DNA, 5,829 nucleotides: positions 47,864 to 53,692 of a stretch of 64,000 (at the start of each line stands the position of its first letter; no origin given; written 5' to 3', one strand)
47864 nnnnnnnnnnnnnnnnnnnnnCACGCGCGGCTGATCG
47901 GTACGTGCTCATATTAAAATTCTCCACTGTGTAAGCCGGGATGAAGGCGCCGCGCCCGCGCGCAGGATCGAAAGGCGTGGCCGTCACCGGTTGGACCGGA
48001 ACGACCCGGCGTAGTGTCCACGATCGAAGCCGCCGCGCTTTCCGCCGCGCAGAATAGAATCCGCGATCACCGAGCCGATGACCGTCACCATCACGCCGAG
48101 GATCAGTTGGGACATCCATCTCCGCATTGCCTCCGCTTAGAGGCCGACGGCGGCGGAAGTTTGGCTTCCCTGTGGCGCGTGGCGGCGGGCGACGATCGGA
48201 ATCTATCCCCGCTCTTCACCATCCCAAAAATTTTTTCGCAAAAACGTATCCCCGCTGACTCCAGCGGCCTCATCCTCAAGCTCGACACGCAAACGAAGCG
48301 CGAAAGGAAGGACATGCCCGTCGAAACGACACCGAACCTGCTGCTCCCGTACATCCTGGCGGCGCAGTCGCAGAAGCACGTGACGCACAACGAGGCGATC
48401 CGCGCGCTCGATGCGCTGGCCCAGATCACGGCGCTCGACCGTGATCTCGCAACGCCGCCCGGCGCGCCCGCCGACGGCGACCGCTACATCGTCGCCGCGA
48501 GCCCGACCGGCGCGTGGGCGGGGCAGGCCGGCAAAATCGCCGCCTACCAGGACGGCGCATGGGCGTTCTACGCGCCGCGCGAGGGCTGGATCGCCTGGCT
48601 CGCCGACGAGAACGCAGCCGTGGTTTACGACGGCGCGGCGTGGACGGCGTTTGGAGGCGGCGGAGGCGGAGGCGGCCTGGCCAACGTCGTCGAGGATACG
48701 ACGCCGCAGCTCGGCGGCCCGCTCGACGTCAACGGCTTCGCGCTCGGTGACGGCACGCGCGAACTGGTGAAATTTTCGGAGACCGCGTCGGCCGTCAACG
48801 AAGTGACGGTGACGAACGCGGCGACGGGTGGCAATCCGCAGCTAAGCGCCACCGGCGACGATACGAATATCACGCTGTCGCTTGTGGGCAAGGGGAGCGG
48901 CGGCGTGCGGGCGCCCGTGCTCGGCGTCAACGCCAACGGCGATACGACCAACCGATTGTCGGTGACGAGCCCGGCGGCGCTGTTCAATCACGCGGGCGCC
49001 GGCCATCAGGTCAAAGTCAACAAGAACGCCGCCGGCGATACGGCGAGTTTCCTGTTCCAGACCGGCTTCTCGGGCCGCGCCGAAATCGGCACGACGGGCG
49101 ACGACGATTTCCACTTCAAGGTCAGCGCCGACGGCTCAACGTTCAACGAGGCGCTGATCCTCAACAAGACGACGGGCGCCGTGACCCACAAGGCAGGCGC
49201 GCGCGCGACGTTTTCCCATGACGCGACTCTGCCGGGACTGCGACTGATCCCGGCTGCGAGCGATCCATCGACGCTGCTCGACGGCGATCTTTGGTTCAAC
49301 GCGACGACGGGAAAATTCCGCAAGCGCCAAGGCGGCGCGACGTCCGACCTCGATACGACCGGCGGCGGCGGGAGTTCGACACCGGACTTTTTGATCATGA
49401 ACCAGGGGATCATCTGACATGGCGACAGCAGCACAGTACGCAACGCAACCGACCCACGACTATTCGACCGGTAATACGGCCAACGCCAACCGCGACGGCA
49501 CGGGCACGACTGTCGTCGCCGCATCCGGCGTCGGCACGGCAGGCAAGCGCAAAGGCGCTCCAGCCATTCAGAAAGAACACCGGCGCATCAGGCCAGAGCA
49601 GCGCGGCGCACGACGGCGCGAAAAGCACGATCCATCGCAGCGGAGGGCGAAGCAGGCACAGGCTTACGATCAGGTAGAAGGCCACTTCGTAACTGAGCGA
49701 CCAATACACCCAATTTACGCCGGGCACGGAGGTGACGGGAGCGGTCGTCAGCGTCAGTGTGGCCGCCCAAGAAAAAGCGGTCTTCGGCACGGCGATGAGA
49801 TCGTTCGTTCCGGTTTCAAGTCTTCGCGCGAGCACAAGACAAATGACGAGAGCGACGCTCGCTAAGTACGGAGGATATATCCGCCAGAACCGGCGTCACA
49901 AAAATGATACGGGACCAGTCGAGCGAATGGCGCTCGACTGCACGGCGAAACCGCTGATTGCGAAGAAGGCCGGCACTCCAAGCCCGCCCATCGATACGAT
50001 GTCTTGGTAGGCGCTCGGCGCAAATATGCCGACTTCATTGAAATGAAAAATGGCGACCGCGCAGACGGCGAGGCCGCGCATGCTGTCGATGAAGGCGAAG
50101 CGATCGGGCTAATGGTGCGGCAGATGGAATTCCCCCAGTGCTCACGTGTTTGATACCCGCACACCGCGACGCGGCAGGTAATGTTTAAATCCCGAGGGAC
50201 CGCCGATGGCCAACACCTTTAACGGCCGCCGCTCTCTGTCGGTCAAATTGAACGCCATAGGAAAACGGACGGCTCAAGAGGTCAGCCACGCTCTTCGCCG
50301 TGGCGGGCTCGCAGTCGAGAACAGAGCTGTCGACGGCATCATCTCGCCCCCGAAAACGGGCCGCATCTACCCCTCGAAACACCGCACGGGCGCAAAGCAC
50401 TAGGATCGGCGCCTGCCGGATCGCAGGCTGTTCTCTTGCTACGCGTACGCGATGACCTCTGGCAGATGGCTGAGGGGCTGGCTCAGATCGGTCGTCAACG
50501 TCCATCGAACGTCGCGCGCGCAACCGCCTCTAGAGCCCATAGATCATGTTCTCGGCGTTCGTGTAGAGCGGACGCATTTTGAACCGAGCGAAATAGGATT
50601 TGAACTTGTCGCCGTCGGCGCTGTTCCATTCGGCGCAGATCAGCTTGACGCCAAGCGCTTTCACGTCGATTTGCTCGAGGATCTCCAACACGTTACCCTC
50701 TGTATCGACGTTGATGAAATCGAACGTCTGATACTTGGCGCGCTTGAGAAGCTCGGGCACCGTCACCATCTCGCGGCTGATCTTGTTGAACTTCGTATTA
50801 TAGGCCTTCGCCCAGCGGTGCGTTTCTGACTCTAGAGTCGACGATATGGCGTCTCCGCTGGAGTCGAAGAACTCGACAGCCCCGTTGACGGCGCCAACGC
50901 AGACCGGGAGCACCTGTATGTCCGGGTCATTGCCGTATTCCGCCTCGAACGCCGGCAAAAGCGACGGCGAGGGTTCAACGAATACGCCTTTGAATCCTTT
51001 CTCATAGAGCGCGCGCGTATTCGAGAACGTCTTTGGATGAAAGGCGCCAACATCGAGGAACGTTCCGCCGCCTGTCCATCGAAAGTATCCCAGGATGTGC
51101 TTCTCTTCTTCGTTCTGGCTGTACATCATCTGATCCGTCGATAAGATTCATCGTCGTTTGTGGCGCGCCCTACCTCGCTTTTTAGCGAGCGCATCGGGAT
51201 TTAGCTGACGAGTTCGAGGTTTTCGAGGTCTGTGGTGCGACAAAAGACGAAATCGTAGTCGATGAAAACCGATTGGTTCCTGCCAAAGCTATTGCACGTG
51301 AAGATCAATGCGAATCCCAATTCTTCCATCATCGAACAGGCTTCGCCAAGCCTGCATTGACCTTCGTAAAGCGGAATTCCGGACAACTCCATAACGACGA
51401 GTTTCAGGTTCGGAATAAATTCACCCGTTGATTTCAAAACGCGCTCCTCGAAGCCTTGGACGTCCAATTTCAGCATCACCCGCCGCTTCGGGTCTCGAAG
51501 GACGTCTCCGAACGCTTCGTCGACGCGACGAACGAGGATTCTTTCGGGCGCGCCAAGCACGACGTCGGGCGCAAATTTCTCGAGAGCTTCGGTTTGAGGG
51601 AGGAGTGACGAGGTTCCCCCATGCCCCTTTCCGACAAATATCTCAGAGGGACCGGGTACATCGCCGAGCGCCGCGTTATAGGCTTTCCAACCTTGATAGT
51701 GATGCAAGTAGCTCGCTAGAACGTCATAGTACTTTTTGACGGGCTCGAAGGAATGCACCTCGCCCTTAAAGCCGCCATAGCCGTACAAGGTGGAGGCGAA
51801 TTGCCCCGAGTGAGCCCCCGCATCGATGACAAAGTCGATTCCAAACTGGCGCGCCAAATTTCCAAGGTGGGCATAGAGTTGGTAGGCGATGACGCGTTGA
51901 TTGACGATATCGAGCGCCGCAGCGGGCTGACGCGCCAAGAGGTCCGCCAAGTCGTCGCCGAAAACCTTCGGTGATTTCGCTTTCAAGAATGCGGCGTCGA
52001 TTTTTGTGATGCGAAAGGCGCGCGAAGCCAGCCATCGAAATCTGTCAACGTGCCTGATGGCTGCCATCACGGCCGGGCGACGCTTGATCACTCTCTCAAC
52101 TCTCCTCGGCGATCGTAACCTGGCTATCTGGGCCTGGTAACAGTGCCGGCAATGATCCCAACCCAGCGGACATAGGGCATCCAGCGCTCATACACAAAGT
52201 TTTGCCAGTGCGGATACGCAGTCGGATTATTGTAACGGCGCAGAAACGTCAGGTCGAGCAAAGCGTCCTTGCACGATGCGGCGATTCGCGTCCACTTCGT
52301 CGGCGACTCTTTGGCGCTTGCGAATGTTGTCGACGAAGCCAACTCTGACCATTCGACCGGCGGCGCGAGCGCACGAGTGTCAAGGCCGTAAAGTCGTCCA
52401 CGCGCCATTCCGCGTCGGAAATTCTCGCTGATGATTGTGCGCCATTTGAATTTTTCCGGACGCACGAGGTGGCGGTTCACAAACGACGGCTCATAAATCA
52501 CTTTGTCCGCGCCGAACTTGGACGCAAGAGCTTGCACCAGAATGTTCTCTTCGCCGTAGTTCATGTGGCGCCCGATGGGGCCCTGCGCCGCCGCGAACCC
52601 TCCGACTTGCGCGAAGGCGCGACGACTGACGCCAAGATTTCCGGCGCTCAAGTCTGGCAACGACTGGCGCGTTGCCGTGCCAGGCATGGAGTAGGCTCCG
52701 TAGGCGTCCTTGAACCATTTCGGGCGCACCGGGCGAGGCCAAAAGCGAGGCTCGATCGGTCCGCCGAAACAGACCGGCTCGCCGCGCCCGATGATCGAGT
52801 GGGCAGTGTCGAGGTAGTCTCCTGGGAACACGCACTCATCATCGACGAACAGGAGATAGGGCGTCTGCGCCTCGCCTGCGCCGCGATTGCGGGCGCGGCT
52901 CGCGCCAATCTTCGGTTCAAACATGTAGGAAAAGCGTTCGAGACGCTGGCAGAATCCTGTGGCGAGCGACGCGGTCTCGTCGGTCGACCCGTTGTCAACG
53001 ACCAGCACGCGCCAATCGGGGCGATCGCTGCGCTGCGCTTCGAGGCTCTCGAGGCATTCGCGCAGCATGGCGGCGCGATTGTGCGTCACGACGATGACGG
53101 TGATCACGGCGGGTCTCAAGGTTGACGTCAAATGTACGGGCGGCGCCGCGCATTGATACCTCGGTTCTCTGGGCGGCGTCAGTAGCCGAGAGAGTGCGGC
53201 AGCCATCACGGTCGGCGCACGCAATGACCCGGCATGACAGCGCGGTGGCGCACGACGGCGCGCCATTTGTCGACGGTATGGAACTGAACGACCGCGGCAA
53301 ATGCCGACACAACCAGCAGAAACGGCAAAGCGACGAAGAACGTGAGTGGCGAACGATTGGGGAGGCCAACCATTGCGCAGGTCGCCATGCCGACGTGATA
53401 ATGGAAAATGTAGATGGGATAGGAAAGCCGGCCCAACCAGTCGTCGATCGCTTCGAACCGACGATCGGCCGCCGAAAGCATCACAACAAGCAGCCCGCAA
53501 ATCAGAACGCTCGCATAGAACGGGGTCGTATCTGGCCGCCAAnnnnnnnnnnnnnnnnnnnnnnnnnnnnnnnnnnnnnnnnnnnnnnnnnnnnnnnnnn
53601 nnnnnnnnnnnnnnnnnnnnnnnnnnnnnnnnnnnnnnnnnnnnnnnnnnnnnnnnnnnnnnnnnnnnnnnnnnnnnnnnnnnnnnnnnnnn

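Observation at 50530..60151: Self-contained ABC-dependent glycan island for a triply decorated polymer, embedded against a prophage relic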

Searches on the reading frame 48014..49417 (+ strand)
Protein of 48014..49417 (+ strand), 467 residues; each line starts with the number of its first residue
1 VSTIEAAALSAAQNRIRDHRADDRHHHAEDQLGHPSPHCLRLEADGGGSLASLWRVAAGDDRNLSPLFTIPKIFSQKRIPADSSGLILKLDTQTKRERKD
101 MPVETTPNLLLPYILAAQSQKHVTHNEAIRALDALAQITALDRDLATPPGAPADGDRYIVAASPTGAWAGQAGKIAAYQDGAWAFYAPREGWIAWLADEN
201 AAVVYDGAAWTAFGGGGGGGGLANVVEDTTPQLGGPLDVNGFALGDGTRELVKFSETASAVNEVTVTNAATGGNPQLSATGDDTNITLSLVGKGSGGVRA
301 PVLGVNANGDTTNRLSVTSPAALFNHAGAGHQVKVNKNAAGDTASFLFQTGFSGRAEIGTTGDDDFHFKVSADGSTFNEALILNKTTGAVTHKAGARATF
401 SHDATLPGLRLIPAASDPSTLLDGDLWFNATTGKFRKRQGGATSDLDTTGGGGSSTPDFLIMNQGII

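Call 8: search_protein_families(library=pfam, proteins=[window:48014-49417:+], max_evalue=0.01)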
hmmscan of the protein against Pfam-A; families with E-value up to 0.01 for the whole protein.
window:48014-49417:+ (467 aa): 1 family
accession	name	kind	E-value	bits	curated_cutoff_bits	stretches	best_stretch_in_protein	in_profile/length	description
PF10983.13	DUF2793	-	1.1e-33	115.4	27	1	125-210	1-86/87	Protein of unknown function (DUF2793)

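Call 12: search_protein_families(library=phrogs, proteins=[window:48014-49417:+], max_evalue=0.01)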
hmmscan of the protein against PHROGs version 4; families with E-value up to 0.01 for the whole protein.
window:48014-49417:+ (467 aa): 8 families
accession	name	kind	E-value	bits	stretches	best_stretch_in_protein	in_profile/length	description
phrog_13925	-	unknown function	2.1e-71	242.2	2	104-274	2-172/640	-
phrog_15388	-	unknown function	1.2e-56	193.6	1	104-393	2-219/345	-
phrog_25093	-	unknown function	5.1e-54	185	2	105-249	7-148/564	-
phrog_5363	-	unknown function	1.9e-38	133.6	1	100-329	2-232/245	-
phrog_7049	-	tail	5.6e-22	79.4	1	101-212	1-113/246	tail fiber protein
phrog_35360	-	tail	8.7e-18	65.5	1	104-211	4-110/260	tail fiber protein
phrog_21978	-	unknown function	2e-17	64.8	1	126-211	26-113/220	-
phrog_16452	-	unknown function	0.0084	16.7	0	186-234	52-100/202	-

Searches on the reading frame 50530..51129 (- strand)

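Call 4: search_protein_families(library=pfam, proteins=[window:50530-51129:-], max_evalue=0.01)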
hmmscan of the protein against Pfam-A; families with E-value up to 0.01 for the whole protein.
window:50530-51129:- (199 aa): 1 family
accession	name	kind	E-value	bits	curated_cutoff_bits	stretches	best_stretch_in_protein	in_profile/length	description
PF05050.19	Methyltransf_21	-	5.6e-11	43.3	22.7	1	26-181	1-160/173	Methyltransferase FkbM domain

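Call 5: search_protein_families(library=ncbifam, proteins=[window:50530-51129:-], max_evalue=0.01)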
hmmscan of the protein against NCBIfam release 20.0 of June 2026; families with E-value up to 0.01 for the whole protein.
window:50530-51129:- (199 aa): 1 family
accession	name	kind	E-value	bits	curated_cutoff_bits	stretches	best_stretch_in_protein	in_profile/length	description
TIGR01444.1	fkbM_fam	subfamily_domain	1.5e-13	51.5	37.7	1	23-154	1-127/143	FkbM family methyltransferase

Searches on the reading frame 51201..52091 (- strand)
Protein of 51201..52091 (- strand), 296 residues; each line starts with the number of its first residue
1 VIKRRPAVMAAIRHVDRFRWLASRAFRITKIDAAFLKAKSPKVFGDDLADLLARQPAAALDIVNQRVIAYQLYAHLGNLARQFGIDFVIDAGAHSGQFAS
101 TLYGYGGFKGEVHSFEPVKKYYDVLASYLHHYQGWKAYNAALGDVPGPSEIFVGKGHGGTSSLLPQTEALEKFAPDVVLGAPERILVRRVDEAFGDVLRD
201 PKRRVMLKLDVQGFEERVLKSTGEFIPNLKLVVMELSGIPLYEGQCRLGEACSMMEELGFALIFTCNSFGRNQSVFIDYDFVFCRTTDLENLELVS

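Call 4: search_protein_families(library=pfam, proteins=[window:51201-52091:-], max_evalue=0.01)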
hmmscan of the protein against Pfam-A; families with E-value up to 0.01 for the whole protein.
window:51201-52091:- (296 aa): 1 family
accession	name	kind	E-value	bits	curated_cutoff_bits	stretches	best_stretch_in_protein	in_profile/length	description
PF05050.19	Methyltransf_21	-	4e-14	53.5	22.7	1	90-260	1-171/173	Methyltransferase FkbM domain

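Call 5: search_protein_families(library=ncbifam, proteins=[window:51201-52091:-], max_evalue=0.01)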
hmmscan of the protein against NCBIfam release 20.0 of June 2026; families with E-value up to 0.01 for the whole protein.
window:51201-52091:- (296 aa): 1 family
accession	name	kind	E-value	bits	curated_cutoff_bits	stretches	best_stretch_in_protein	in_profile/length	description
TIGR01444.1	fkbM_fam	subfamily_domain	3.3e-17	63.3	37.7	1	88-236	2-142/143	FkbM family methyltransferase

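Call 110: search_solved_structures(query=window:51201-52091:-, max_evalue=1)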
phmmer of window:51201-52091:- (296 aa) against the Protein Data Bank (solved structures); distinct sequences matched with E-value up to 1: 1.
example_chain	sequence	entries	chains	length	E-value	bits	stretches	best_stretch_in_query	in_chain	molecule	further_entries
2b25_A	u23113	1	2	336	0.38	13.3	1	86-139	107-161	hypothetical protein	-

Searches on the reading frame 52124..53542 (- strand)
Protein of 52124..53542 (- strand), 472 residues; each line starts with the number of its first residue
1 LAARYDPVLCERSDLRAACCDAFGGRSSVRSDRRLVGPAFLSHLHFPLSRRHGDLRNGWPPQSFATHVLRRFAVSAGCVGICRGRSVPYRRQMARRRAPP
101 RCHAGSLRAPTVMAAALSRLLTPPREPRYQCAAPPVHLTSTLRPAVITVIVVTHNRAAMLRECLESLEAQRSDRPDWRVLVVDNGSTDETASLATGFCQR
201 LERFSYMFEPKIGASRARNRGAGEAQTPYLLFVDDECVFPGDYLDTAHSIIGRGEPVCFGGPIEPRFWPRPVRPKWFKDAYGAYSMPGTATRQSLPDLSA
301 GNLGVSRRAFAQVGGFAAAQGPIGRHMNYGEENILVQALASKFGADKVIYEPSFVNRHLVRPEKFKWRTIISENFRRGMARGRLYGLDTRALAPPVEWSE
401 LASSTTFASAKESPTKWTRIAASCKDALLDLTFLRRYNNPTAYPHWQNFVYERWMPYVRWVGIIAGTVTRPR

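Call 4: search_protein_families(library=pfam, proteins=[window:52124-53542:-], max_evalue=0.01)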
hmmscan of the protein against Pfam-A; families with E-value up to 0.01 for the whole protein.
window:52124-53542:- (472 aa): 4 families
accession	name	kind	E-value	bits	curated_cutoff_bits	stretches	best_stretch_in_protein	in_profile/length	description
PF00535.33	Glycos_transf_2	-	1.5e-25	90.5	23.3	1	148-313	1-167/168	Glycosyl transferase family 2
PF10111.15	Glyco_tranf_2_2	-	3.4e-10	40.3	27.3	1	159-251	14-106/276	Glycosyltransferase like family 2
PF13641.12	Glyco_tranf_2_3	-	4.1e-07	30.7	27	1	144-251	1-111/230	Glycosyltransferase like family 2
PF03071.21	GNT-I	-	0.0029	16.9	25.4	1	137-203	85-151/434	GNT-I family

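Call 5: search_protein_families(library=ncbifam, proteins=[window:52124-53542:-], max_evalue=0.01)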
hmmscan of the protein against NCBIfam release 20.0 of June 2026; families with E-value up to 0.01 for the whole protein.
window:52124-53542:- (472 aa): 16 families
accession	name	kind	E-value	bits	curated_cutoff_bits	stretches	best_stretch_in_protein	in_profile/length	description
NF041875.1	EPS_EpsD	equivalog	1.7e-22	80.3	370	1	148-318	2-175/325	exopolysaccharide biosynthesis glycosyltransferase EpsD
NF038302.1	EPS_HpsE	equivalog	2.6e-17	62.7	300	1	147-271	3-132/307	hormogonium polysaccharide biosynthesis glycosyltransferase HpsE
TIGR03965.1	mycofact_glyco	equivalog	1.1e-15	57.4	280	1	143-362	72-284/467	mycofactocin biosynthesis glycosyltransferase MftF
NF007482.0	PRK10073.1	equivalog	3.7e-14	52.5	423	1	147-241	8-101/334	glycosyltransferase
NF041394.1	GtaseAglG_Halo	equivalog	2.4e-11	43.5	440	1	149-381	5-238/304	glucosyl-dolichyl phosphate glucuronosyltransferase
TIGR04283.1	glyco_like_mftF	equivalog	6.2e-10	39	182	1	147-317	1-155/221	TIGR04283 family arsenosugar biosynthesis glycosyltransferase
NF050050.1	ProtGlycPglI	equivalog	1.2e-08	34.7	500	1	146-236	3-93/306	GalNAc(5)-diNAcBac-PP-undecaprenol beta-1,3-glucosyltransferase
NF047683.1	TeichurnBiosyTuaG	equivalog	1.6e-08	34.5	400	1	146-245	7-105/252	teichuronic acid biosynthesis protein TuaG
TIGR03111.1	glyc2_xrt_Gpos1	hypoth_equivalog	1.3e-06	27.5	363.95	1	146-239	50-144/439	TIGR03111 family XrtG-associated glycosyltransferase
TIGR03937.1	PgaC_IcaA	equivalog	1.4e-06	27.6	422.3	1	145-239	45-138/407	poly-beta-1,6-N-acetyl-D-glucosamine synthase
NF038299.1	EPS_HpsN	equivalog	1.4e-06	27.5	425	1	146-247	2-102/317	hormogonium polysaccharide biosynthesis glycosyltransferase HpsN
TIGR03469.1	HpnB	hypoth_equivalog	5.6e-05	22.3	379.25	1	143-202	43-100/386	hopene-associated glycosyltransferase HpnB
NF045692.1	OglycostaseCruG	equivalog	0.00015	20.8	600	1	112-209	12-103/386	2'-O-glycosyltransferase CruG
NF050113.1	gal_furan_GlfT1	equivalog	0.0002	20.8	330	1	148-196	2-48/290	galactofuranosyltransferase GlfT1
TIGR04242.1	nodulat_NodC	equivalog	0.00042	19.4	550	1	140-240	44-145/395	chitooligosaccharide synthase NodC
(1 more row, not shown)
